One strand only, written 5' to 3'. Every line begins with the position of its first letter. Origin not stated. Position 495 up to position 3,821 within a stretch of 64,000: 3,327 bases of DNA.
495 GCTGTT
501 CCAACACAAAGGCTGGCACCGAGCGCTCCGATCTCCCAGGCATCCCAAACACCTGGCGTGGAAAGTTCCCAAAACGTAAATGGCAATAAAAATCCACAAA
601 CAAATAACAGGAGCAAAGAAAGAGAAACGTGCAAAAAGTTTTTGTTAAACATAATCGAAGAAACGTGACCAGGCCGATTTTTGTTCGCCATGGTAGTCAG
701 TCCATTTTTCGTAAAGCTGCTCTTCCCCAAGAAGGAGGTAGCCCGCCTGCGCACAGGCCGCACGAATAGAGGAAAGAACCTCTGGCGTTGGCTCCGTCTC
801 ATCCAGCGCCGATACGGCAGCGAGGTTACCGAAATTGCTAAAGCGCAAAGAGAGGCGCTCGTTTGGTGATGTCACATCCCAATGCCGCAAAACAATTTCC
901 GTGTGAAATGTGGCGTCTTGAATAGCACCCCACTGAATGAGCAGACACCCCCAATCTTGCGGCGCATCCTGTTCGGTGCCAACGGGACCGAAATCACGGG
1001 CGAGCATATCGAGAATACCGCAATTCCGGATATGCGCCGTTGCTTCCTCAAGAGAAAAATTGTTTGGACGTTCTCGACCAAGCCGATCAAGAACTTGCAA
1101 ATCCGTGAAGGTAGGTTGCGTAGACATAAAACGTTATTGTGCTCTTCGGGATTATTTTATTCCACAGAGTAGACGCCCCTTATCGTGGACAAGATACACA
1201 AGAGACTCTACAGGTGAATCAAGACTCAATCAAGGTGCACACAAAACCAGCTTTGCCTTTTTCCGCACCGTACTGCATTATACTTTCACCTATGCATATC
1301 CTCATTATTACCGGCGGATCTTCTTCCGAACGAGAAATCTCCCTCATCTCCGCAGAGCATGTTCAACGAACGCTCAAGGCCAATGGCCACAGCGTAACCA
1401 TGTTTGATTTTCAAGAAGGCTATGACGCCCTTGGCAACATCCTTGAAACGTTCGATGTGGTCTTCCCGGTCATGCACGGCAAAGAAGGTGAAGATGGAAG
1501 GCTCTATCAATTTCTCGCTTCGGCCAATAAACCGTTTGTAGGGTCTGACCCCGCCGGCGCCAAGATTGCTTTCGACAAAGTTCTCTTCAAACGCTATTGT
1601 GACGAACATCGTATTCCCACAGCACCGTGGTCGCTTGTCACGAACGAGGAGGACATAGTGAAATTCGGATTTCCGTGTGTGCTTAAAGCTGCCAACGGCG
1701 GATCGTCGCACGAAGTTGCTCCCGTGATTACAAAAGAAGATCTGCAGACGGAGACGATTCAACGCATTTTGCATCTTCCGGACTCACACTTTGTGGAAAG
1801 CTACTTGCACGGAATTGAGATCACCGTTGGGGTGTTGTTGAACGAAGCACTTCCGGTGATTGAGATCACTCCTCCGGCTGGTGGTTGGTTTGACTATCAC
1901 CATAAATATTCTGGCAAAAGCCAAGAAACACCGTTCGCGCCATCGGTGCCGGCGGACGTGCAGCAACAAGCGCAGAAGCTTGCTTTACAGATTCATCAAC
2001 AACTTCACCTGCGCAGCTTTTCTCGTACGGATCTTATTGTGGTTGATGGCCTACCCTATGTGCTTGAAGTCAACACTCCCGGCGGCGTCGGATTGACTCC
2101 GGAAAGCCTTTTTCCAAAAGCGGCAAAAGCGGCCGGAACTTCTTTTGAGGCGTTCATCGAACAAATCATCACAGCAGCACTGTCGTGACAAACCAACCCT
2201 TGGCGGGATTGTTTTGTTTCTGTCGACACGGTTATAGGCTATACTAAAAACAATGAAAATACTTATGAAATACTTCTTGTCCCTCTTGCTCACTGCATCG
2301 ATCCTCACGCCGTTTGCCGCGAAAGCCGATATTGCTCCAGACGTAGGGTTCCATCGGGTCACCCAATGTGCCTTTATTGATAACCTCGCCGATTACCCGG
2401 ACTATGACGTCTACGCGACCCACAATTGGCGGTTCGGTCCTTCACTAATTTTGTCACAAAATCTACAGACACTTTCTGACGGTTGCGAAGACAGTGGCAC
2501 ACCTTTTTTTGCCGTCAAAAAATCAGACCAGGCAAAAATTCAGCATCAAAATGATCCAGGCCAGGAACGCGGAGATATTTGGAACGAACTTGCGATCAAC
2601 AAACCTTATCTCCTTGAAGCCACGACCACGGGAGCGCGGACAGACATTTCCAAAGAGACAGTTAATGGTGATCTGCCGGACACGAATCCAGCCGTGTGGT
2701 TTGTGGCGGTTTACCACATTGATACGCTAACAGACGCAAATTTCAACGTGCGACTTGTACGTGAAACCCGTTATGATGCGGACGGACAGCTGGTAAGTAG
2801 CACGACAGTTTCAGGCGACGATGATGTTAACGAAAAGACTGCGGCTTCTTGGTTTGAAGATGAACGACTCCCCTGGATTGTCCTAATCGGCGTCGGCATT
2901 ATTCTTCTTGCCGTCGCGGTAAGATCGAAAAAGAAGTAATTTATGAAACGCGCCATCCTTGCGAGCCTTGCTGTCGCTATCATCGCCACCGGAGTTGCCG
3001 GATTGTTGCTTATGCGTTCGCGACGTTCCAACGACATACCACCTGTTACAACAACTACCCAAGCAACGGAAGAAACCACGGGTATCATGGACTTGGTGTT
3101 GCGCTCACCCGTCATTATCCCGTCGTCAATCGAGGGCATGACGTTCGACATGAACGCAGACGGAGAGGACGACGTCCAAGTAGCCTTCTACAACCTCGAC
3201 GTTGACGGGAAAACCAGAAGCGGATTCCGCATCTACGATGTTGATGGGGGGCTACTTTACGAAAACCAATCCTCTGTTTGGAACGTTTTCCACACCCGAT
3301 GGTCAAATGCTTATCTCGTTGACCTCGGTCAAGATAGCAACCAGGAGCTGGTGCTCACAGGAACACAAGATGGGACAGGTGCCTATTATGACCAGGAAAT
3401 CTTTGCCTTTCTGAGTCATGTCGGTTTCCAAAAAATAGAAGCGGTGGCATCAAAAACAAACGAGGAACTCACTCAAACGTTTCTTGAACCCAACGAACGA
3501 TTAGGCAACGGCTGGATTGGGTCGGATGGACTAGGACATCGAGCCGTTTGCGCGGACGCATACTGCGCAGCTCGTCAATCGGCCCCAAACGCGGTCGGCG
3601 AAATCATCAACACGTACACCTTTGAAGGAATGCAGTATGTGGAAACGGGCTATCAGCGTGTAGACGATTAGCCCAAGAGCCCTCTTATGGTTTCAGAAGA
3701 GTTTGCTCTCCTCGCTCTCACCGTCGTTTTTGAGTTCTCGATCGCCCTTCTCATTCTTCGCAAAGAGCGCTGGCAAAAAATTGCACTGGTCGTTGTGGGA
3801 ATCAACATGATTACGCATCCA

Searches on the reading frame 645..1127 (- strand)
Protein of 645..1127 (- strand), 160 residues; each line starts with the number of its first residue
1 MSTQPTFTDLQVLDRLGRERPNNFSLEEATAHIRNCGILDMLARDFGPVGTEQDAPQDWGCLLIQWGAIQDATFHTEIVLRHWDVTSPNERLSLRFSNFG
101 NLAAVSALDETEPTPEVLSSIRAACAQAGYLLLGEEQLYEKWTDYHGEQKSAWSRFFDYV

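Call 47: find_encoding_contigs(protein=window:645-1127:-, flank=10000, max_places=2)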
Protein window:645-1127:- (160 aa): no gene with exactly this product is on record in the collection.

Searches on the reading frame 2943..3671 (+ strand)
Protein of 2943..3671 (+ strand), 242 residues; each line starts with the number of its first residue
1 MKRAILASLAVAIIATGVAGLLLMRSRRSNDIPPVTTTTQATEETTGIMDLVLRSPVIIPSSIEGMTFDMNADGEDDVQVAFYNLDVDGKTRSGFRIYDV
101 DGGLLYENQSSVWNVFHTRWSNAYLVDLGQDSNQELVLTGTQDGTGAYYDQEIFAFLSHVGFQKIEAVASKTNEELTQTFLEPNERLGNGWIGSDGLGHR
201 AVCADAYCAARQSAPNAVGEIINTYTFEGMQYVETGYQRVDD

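Call 113: find_encoding_contigs(protein=window:2943-3671:+, flank=10000, max_places=2)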
Protein window:2943-3671:+ (242 aa): 2 contigs read that carry it; 1 place shown.
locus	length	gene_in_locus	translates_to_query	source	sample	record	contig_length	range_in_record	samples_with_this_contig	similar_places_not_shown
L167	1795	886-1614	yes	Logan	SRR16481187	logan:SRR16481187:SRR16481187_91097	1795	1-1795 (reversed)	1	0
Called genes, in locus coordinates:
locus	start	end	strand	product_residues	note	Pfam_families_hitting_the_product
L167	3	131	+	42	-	?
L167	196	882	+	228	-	-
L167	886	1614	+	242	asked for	-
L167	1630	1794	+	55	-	?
